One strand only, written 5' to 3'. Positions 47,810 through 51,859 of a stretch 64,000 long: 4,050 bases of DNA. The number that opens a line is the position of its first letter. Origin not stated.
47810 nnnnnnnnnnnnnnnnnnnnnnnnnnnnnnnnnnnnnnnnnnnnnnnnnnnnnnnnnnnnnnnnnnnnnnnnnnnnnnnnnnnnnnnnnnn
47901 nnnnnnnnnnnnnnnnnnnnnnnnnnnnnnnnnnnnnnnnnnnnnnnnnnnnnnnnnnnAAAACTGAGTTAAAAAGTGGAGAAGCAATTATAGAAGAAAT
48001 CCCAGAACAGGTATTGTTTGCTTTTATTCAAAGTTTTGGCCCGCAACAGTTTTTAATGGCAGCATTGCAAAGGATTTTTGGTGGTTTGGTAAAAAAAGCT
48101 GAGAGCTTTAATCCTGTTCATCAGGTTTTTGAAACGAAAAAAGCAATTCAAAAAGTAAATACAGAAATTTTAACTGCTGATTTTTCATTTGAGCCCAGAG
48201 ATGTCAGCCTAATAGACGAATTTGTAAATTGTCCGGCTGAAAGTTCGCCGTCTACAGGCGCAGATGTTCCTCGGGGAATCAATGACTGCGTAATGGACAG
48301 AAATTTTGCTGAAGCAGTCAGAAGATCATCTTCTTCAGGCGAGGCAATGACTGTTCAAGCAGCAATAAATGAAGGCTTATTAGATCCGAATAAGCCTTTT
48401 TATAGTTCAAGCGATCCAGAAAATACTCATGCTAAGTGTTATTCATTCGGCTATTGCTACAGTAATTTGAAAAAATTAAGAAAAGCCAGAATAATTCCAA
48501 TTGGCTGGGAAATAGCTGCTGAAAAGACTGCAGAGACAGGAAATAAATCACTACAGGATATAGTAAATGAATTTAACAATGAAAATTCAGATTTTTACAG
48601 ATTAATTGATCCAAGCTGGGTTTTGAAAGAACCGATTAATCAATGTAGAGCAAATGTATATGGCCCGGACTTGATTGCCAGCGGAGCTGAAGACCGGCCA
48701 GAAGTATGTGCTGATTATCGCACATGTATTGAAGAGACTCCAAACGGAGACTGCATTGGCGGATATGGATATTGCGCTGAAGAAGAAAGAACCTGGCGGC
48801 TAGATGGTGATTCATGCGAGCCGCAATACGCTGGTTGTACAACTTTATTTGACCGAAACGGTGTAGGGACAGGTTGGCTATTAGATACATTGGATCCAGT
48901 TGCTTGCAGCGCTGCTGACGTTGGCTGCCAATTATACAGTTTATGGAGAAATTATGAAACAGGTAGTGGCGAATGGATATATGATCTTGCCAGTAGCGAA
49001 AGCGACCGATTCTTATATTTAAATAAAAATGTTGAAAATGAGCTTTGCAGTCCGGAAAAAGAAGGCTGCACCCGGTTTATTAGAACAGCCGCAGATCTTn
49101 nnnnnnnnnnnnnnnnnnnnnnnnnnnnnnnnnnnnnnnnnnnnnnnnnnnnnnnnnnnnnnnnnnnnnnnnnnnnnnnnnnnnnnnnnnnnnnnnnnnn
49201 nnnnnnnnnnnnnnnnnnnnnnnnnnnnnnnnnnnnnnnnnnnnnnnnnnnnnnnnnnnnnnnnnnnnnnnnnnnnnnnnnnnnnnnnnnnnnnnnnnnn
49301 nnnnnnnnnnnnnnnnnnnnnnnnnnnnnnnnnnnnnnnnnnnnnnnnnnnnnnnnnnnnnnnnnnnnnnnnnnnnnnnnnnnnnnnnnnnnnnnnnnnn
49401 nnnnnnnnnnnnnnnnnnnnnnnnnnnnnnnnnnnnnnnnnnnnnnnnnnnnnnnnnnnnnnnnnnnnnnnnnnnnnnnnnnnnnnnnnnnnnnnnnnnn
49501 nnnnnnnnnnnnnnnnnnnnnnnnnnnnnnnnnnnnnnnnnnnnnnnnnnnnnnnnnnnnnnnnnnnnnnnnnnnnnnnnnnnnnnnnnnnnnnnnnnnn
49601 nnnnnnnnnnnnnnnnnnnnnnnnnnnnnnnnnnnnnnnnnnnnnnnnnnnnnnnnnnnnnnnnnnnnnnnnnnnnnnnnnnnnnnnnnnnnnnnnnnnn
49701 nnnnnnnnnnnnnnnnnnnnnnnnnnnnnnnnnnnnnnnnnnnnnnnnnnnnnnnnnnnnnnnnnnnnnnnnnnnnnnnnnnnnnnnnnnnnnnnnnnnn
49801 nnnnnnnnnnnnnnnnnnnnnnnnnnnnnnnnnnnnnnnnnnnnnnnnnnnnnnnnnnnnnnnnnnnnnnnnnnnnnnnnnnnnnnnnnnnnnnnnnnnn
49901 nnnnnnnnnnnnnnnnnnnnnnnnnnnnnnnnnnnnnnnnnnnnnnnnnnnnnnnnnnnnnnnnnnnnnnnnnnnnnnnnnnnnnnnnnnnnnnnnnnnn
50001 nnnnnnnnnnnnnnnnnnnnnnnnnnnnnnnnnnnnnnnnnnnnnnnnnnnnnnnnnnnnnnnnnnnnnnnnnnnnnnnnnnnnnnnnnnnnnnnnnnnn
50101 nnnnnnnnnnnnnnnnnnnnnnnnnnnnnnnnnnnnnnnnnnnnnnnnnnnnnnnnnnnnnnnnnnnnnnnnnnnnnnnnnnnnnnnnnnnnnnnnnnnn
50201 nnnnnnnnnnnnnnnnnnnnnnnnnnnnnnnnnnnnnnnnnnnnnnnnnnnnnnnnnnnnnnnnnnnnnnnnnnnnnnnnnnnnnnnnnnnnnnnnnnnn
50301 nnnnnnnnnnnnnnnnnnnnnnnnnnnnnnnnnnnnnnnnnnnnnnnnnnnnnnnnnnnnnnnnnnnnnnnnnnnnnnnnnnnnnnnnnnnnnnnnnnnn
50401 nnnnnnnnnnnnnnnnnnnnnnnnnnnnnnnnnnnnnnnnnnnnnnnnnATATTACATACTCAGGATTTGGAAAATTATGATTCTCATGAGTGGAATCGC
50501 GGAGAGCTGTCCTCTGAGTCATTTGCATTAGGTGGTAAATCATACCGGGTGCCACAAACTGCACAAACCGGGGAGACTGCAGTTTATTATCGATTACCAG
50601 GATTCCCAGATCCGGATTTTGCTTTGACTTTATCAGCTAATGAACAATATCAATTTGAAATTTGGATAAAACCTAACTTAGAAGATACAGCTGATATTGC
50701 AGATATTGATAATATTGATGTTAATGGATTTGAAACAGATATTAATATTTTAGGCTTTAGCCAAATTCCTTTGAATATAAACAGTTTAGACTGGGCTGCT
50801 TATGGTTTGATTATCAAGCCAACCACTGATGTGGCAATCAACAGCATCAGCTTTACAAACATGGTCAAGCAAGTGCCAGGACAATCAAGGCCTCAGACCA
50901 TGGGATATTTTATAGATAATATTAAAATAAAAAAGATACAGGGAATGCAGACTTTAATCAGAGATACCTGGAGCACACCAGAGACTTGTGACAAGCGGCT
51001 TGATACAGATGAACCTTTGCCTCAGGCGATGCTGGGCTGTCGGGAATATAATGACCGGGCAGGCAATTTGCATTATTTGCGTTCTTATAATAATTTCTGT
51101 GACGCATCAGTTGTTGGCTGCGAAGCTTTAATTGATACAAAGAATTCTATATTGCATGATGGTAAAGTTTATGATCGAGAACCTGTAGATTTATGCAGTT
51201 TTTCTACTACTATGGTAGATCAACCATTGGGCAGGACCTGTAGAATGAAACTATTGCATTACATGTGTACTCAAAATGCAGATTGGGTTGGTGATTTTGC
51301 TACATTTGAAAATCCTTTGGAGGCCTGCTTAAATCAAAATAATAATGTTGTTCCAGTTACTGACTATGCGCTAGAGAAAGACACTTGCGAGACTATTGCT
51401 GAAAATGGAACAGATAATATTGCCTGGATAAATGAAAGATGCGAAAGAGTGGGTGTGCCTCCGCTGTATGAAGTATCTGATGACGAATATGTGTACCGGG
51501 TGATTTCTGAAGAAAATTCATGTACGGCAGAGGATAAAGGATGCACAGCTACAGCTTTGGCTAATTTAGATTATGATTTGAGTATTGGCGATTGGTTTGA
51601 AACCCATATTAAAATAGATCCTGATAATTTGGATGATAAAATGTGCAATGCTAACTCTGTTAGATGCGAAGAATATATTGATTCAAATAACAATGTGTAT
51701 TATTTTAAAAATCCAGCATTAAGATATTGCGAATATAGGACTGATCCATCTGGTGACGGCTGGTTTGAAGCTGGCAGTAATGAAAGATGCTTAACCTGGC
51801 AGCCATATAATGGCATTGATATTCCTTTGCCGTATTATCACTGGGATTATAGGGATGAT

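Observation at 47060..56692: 9.6-kb single ORF encoding a 3210-aa Cys-rich protein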

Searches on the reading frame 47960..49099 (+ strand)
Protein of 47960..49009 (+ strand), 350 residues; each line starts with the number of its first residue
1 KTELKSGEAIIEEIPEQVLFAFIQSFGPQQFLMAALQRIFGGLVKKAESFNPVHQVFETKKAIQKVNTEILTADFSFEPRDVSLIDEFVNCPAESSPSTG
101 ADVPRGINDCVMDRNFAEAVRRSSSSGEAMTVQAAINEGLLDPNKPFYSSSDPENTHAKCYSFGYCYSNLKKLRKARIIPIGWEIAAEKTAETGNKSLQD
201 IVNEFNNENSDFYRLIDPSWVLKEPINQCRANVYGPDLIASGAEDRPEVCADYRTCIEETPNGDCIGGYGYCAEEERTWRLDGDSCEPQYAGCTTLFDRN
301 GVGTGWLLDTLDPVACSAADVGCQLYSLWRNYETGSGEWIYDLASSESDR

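Call 72: search_solved_structures(query=A8, max_evalue=10)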
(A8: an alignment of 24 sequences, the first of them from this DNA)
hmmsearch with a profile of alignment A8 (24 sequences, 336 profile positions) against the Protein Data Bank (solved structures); distinct sequences matched with E-value up to 10: 1.
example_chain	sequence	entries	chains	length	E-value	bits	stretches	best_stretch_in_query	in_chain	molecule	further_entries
1tvg_A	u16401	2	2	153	1.7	11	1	42-96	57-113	LOC51668 protein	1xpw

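Call 79: predict_structure(alignment_id=A8)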
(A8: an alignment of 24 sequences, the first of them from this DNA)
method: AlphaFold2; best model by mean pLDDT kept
length: 336 residues; sequences in the alignment: 24
mean_pLDDT: 67.6   pTM: 0.54
mean pLDDT of the five models: 67.6, 65.1, 63.2, 57.5, 56.7
residues with pLDDT >= 90: 84; 70-90: 72; 50-70: 94; < 50: 86
segments of 3 or more residues with pLDDT < 50: 25-32, 228-264, 272-280, 310-336
pLDDT, mean of each block of 10 residues (from residue 1): 58 57 46 64 85 64 86 90 84 97 97 92 93 86 92 97 92 88 72 68 69 68 57 27 37 42 48 46 62 59 54 37 35 35
secondary structure, 60 per line:
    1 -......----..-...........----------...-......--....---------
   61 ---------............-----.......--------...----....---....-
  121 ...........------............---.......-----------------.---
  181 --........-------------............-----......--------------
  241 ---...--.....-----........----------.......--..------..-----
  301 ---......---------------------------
elements in order: H2-5 H15-25 E36-38 H40-45 H48-51 H70-81 H88-93 E102-104 H109-112 H116-119 H123-131 H138-149 H154-159 E183-190 E204-215 E221-226 E249-253 E259-266 E280-283 E307-309

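Call 82: fold_search(model_id=the predicted structure, library=pdb)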
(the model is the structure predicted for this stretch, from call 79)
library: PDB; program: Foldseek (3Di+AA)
matches with E <= 10: 87; with E <= 0.001: 0
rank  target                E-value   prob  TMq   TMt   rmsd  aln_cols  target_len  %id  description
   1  7zxs_A                1.4e+00  0.06  0.06  0.03  12.8        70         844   14  Crystal structure of DPP9 in complex with a 4-oxo-b-lactam based inhibitor, A295 (released 2022-09-28)
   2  5vf4_A                2.0e+00  0.13  0.08  0.07   8.7        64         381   11  Thermus aquaticus variable protein (TaqVP) from diversity-generating retroelements (DGR) (released 2017-05-24)
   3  8c92_D                2.1e+00  0.08  0.05  0.10  11.9        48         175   12  Cryo-EM captures early ribosome assembly in action (released 2023-04-05)
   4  9a90_MODEL_1_A        2.1e+00  0.02  0.10  0.09  24.5       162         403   16  PTEN model. Model restrained with crosslinking-MS data from "strained" conformation and CTT. AlphaFold2-genera (released 2025-07-16)
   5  9goc_D                2.3e+00  0.04  0.06  0.03  12.9        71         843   14  Crystal structure of DPP9 Ser730Ala in complex with sulphostin. (released 2025-07-16)
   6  9gon_D                2.5e+00  0.05  0.07  0.03  12.7        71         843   14  Crystal structure of DPP9 in complex with sulphostin (released 2025-07-16)
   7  5vf4_D                2.6e+00  0.12  0.07  0.07   6.4        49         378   12  Thermus aquaticus variable protein (TaqVP) from diversity-generating retroelements (DGR) (released 2017-05-24)
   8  8c94_D                2.8e+00  0.05  0.05  0.09  14.3        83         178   14  Cryo-EM captures early ribosome assembly in action (released 2023-04-05)
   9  8c93_D                3.0e+00  0.06  0.05  0.10  12.2        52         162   12  Cryo-EM captures early ribosome assembly in action (released 2023-04-05)
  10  7a3f_A                3.4e+00  0.04  0.07  0.03  13.4        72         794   14  Crystal structure of apo DPP9 (released 2021-06-30)
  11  7zxs_B                3.6e+00  0.03  0.07  0.03  13.2        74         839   12  Crystal structure of DPP9 in complex with a 4-oxo-b-lactam based inhibitor, A295 (released 2022-09-28)
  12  5vf4_C                3.8e+00  0.09  0.08  0.07   8.7        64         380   11  Thermus aquaticus variable protein (TaqVP) from diversity-generating retroelements (DGR) (released 2017-05-24)
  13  5t7v_LC               3.8e+00  0.03  0.05  0.08  13.2        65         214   14  Methicillin Resistant, Linezolid resistant Staphylococcus aureus 70S ribosome (delta S145 uL3) (released 2017-05-31)
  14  4qrx_A                3.8e+00  0.01  0.11  0.11  15.5       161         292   14  Crystal structure of pro-papain mutant at pH 4.0 (released 2015-08-05)
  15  5li0_E                4.0e+00  0.08  0.06  0.09  12.0        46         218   15  70S ribosome from Staphylococcus aureus (released 2016-12-28)
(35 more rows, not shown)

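Call 87: fold_search(model_id=the predicted structure, library=viral)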
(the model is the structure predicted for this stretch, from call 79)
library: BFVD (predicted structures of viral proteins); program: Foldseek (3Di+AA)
matches with E <= 10: 65; with E <= 0.001: 0
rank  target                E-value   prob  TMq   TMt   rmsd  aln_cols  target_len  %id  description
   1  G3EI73                1.3e+00  0.04  0.07  0.14  14.1        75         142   20  Truncated TNF-receptor-like protein [Yokapox virus]
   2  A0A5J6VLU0            1.6e+00  0.01  0.09  0.08  21.8       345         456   10  Uncharacterized protein [Megaviridae environmental sample]
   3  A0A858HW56            2.5e+00  0.02  0.08  0.16  21.1       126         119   18  Capsid protein (Fragment) [Riboviria sp.]
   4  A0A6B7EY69            2.8e+00  0.01  0.08  0.07  23.9       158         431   15  (no name in the UniProt tables at hand)
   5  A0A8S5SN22            3.3e+00  0.03  0.06  0.11   8.3        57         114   10  Uncharacterized protein [Myoviridae sp. ctPoO4]
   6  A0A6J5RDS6            3.3e+00  0.02  0.08  0.05  15.6       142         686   15  Right handed beta helix region [uncultured Caudovirales phage]
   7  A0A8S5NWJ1            3.5e+00  0.01  0.08  0.09  23.1       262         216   13  Uncharacterized protein [Siphoviridae sp. ctTnV63]
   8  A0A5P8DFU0            3.7e+00  0.08  0.07  0.28  12.0        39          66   18  Uncharacterized protein [Gordonia phage Suerte]
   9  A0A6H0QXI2            4.0e+00  0.03  0.07  0.23   9.7        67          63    9  (no name in the UniProt tables at hand)
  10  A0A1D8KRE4            4.0e+00  0.02  0.06  0.02  17.7       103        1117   16  PA14 domain-containing protein [Synechococcus phage S-CAM22]
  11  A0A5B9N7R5            4.2e+00  0.04  0.08  0.25  12.7        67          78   18  Uncharacterized protein [Xanthomonas phage Pagan]
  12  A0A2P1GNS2            4.2e+00  0.01  0.11  0.11  26.8       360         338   10  Uncharacterized protein [Guangdong mandarin rat snake torovirus]
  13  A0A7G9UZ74            4.5e+00  0.08  0.07  0.22  11.0        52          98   15  Lipoprotein [Streptomyces phage Faust]
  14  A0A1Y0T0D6            4.5e+00  0.04  0.09  0.18  10.2        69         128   14  Uncharacterized protein [Pseudomonas phage Phabio]
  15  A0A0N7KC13            4.7e+00  0.09  0.10  0.12   4.7        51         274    6  DNA polymerase [Pectobacterium phage PPWS1]
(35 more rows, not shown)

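Call 88: search_protein_families(library=pfam, proteins=[window:47960-49009:+], max_evalue=1)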
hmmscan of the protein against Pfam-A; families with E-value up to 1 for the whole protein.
window:47960-49009:+ (350 aa): 0 families

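Call 93: find_homologous_proteins(query=A8, max_evalue=0.001)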
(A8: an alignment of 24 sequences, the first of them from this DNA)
Query A8 (24 sequences) (336 aa, profile of the alignment): 11 proteins with E <= 0.001 among 7385 candidates.
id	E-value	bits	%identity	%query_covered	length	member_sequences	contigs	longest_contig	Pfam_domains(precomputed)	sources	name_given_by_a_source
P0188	4.8e-109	383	38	98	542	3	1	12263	-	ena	-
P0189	1.9e-97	345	39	77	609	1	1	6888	-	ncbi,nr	ncbi:hypothetical protein HY933_00440, partial [Candidatus Falkowbacteria bacterium]|nr:hypothetical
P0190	9.5e-92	326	42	80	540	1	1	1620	-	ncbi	ncbi:MAG: hypothetical protein AAB664_03975, partial [Patescibacteria group bacterium]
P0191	1.3e-87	312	37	67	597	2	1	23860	-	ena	-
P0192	1.8e-63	233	35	66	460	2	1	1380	-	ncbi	ncbi:MAG: hypothetical protein COV79_04165, partial [Parcubacteria group bacterium CG11_big_fil_rev_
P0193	5.4e-63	231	30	92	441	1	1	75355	-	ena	-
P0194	4.0e-55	205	48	43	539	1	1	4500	-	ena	-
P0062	1.4e-47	181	47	43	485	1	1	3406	-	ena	-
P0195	2.2e-43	167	41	39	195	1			-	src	-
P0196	6.0e-43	165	43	40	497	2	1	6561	-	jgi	-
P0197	1.4e-33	135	39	40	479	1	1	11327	-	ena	-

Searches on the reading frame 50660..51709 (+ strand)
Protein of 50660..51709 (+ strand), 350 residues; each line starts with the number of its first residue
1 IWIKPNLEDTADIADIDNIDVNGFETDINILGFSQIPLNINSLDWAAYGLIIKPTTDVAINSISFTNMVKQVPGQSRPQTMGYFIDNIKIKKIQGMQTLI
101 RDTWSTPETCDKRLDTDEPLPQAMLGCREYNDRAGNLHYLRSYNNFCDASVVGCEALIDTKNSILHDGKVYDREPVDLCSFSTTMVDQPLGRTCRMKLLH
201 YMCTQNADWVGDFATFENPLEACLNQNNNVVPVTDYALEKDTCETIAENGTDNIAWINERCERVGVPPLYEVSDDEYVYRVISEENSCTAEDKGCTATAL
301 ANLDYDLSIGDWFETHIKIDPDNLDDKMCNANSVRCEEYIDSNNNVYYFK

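Call 88: search_protein_families(library=pfam, proteins=[window:50660-51709:+], max_evalue=1)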
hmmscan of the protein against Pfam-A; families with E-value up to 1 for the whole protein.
window:50660-51709:+ (350 aa): 1 family
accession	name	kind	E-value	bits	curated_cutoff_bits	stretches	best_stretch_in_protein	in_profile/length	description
PF25821.1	DUF7950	-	0.04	14.6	31.3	1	237-290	30-83/128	Domain of unknown function (DUF7950)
